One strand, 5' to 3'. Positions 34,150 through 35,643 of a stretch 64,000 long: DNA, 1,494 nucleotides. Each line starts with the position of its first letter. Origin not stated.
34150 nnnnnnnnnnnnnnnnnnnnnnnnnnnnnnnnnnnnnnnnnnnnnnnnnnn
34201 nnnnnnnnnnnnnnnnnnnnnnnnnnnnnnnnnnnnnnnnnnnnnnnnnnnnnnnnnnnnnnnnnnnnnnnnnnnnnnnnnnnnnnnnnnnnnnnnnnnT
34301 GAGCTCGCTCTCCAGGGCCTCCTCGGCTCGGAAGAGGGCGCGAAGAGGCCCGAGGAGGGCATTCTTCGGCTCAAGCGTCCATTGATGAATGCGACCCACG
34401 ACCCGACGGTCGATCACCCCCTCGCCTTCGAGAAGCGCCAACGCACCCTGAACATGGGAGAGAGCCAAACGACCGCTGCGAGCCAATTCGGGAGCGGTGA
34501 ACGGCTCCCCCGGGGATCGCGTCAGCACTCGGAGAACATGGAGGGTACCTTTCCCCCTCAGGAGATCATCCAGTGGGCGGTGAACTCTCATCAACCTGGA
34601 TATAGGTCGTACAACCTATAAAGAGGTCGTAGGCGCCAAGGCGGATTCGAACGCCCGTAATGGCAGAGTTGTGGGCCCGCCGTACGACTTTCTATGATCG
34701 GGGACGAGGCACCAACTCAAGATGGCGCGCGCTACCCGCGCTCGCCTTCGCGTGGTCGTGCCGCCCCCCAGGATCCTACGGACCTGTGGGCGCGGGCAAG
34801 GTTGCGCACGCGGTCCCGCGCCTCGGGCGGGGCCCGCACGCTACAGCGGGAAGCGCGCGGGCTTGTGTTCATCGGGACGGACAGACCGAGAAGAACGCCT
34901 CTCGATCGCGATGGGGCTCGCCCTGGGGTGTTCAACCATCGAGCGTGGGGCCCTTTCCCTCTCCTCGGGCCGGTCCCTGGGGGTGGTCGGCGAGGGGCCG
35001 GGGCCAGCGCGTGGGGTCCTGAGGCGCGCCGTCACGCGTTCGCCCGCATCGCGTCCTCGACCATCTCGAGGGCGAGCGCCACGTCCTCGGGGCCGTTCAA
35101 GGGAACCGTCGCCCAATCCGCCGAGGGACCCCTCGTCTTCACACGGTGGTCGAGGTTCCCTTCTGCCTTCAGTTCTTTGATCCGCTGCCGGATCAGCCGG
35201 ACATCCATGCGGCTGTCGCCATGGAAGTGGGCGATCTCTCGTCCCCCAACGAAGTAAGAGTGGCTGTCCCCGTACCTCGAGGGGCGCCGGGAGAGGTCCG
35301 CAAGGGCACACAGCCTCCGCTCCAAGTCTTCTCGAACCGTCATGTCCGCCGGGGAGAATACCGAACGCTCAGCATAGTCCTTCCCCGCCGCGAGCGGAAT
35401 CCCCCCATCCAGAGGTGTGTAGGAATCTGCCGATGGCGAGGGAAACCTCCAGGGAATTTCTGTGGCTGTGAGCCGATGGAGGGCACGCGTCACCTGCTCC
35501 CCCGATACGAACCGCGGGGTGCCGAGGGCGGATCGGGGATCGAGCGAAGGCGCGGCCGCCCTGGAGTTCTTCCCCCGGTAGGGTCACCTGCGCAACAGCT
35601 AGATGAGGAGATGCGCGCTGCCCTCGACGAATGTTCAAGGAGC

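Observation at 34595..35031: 437-nt structured gap with a tRNA-like T-loop that does not fold as a tRNA: candidate unclassified ncRNA or tRNA remnant beside a TA islet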

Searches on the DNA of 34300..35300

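Call 5: search_rna_families(source=window, start=34300, end=35300, threshold=evalue, max_evalue=10, show_alignments=5)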
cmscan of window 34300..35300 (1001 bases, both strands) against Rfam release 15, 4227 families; matches with E-value up to 10: 0.
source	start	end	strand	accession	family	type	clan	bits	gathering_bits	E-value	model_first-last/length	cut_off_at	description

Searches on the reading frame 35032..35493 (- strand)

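Call 13: search_protein_families(library=pfam, proteins=[window:35032-35493:-], max_evalue=0.01)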
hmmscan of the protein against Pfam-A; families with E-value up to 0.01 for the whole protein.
window:35032-35493:- (153 aa): 1 family
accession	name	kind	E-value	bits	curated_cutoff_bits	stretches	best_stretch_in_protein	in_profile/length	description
PF17648.7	Luciferase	-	4.7e-10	39.9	23.7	1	84-146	1-61/63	Luciferase domain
